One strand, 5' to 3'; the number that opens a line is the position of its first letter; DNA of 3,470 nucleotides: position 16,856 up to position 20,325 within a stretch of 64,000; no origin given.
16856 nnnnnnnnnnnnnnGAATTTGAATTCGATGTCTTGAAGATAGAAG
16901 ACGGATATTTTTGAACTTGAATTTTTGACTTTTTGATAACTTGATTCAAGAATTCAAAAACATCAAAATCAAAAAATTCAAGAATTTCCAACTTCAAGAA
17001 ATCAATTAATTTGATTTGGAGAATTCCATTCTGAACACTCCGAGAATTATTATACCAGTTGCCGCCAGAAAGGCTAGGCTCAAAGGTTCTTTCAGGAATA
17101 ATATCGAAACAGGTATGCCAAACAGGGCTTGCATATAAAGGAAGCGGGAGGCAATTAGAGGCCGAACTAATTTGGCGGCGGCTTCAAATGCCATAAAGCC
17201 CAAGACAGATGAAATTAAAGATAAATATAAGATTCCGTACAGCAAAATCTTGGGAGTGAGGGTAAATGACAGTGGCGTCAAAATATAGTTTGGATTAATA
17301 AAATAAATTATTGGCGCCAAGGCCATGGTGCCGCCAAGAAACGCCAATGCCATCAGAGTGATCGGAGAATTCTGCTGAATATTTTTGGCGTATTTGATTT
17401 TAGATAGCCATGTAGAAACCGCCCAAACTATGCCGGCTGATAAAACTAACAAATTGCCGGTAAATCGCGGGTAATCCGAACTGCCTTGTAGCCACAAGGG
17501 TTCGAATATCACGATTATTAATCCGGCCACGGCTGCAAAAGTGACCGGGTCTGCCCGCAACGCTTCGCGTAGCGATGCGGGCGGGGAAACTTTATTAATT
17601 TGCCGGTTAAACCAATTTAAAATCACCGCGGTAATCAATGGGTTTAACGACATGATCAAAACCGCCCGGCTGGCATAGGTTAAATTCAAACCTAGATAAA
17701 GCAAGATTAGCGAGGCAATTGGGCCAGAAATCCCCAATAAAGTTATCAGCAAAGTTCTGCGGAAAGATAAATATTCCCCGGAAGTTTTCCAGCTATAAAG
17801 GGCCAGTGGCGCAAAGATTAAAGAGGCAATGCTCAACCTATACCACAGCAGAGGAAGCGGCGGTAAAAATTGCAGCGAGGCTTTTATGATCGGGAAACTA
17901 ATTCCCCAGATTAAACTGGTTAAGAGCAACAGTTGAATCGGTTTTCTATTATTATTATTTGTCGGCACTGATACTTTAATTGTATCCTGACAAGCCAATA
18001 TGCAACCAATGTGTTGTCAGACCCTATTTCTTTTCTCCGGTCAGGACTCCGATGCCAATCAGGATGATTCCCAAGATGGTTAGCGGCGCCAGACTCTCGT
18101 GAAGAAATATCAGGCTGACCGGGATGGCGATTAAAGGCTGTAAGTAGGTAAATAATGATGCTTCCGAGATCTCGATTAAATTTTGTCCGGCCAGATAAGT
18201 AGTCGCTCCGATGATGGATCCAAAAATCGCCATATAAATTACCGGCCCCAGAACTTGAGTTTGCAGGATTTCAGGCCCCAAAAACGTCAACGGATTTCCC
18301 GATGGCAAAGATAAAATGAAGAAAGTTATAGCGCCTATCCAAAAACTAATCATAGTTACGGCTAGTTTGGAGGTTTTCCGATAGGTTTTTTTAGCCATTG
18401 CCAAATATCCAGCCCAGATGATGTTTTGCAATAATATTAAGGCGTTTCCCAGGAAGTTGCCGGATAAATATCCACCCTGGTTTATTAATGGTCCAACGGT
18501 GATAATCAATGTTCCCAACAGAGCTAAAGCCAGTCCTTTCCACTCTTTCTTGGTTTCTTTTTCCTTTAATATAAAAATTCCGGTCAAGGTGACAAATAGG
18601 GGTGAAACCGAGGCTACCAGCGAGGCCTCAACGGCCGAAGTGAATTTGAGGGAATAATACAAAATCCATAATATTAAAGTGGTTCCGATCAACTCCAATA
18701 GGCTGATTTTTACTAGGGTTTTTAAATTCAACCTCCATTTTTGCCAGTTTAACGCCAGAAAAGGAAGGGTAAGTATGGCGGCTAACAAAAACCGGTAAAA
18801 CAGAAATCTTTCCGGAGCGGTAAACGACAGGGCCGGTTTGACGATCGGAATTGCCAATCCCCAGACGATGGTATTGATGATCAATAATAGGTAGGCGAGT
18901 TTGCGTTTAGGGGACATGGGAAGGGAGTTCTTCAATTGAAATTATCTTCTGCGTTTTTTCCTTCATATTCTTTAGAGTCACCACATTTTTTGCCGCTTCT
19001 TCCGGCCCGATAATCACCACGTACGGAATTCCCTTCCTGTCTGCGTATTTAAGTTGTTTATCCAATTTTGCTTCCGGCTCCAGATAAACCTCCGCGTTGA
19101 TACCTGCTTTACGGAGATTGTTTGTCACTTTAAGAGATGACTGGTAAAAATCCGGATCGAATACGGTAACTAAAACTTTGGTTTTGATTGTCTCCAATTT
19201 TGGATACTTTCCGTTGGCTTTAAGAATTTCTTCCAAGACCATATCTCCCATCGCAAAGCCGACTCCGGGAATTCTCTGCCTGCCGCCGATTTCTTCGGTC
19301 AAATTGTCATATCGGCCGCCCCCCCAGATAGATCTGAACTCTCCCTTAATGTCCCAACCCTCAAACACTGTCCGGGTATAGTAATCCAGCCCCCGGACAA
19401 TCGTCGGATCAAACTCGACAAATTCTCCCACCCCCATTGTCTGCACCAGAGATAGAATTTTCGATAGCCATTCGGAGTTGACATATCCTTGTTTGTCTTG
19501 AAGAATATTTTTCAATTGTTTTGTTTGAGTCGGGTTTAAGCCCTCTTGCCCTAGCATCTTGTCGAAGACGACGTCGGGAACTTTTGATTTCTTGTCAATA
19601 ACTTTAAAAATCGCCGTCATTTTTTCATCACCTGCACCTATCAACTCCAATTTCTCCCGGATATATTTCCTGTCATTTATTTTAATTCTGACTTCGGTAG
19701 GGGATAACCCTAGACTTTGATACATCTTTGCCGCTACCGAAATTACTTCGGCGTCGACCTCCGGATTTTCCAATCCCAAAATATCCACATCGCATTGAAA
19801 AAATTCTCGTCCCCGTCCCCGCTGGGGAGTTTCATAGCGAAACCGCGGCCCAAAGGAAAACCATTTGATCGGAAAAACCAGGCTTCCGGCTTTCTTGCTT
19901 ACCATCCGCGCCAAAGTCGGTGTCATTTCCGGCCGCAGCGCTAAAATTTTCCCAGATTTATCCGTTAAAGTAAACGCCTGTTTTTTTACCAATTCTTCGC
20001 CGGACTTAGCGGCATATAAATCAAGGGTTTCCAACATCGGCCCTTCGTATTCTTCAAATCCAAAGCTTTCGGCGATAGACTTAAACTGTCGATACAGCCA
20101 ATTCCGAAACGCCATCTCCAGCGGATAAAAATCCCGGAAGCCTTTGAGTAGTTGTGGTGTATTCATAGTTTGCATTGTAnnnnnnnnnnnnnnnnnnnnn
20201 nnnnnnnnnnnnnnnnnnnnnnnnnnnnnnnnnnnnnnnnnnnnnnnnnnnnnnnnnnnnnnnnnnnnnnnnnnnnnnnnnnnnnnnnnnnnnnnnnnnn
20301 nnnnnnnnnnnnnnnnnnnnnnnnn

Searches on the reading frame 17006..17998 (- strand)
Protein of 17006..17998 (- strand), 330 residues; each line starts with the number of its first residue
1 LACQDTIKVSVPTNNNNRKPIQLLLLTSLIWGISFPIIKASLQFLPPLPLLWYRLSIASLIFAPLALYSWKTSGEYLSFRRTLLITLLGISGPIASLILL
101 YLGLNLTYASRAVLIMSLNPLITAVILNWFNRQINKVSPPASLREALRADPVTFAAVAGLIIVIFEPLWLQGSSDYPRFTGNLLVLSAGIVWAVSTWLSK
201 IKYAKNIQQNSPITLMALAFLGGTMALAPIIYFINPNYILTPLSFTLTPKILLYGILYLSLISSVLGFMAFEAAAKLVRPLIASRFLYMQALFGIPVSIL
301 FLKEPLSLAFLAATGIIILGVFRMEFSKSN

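Call 65: search_protein_families(library=pfam, max_evalue=0.001, proteins=[window:17006-17998:-])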
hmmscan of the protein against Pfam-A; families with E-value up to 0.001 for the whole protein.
window:17006-17998:- (330 aa): 1 family
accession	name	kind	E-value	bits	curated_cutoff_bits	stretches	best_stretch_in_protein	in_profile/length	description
PF00892.27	EamA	-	2e-26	93.3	28.2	2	21-135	4-116/135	EamA-like transporter family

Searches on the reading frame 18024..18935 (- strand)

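Call 65: search_protein_families(library=pfam, max_evalue=0.001, proteins=[window:18024-18935:-])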
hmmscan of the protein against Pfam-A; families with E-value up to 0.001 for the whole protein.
window:18024-18935:- (303 aa): 1 family
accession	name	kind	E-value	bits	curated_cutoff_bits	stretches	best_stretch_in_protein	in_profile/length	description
PF00892.27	EamA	-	1.9e-42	145.2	28.2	2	13-146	2-134/135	EamA-like transporter family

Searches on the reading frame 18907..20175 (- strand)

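Call 65: search_protein_families(library=pfam, max_evalue=0.001, proteins=[window:18907-20175:-])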
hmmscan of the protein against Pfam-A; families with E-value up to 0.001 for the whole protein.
window:18907-20175:- (422 aa): 5 families
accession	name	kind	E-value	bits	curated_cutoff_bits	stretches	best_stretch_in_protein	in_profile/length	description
PF13393.11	tRNA-synt_His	-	2.1e-43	149.1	25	1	12-309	1-303/308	Histidyl-tRNA synthetase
PF03129.25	HGTP_anticodon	-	2.3e-18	66.6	21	1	333-419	1-89/94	Anticodon binding domain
PF00587.30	tRNA-synt_2b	-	1.5e-14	54.9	29.3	1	68-276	1-123/179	tRNA synthetase class II core domain (G, H, P, S and T)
PF12745.12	HGTP_anticodon2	-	3e-06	27.4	24.4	1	331-417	5-96/261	Anticodon binding domain of tRNAs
PF01409.25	tRNA-synt_2d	-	2.5e-05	24.3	19.8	1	29-177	24-175/246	tRNA synthetases class II core domain (F)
